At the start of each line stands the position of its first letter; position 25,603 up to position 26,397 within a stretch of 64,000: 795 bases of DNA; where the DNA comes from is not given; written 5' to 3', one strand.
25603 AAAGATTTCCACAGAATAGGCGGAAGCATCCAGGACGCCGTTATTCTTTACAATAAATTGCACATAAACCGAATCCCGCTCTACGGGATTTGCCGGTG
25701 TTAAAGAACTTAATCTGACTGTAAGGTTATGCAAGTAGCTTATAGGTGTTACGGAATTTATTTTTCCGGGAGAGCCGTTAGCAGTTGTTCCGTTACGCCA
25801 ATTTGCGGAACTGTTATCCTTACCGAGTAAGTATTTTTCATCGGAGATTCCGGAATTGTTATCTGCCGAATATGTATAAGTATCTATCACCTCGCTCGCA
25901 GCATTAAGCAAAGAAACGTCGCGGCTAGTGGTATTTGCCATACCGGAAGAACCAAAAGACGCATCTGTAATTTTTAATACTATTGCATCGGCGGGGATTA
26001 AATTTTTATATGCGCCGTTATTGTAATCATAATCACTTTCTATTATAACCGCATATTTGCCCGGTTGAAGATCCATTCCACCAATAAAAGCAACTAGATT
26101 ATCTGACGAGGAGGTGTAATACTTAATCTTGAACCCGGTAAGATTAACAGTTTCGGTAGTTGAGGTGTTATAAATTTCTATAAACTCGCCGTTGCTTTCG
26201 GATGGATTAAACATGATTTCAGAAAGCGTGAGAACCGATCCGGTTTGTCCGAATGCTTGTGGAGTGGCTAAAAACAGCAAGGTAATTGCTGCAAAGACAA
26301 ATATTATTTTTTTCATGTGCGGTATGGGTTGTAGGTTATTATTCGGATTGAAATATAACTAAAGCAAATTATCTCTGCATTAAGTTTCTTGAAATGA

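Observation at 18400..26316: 8-kb gene for a 2638-aa T9SS cargo built from ten lamin-tail domains alternating with CARDB-like Ig domains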

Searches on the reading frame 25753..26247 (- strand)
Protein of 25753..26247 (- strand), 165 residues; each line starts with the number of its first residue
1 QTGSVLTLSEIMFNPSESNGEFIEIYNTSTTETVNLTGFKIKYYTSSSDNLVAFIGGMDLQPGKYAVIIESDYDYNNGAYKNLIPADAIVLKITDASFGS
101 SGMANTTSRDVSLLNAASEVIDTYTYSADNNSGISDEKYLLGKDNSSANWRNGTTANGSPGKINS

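Call 35: search_solved_structures(query=A1, max_evalue=1, show_alignments=2)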
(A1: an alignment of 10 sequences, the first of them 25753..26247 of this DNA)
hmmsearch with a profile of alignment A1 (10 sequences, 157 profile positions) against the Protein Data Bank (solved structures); distinct sequences matched with E-value up to 1: 1.
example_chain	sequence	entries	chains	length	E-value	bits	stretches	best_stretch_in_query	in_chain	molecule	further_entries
4fyp_A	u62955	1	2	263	0.28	14.3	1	38-120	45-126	Vegetative storage protein 1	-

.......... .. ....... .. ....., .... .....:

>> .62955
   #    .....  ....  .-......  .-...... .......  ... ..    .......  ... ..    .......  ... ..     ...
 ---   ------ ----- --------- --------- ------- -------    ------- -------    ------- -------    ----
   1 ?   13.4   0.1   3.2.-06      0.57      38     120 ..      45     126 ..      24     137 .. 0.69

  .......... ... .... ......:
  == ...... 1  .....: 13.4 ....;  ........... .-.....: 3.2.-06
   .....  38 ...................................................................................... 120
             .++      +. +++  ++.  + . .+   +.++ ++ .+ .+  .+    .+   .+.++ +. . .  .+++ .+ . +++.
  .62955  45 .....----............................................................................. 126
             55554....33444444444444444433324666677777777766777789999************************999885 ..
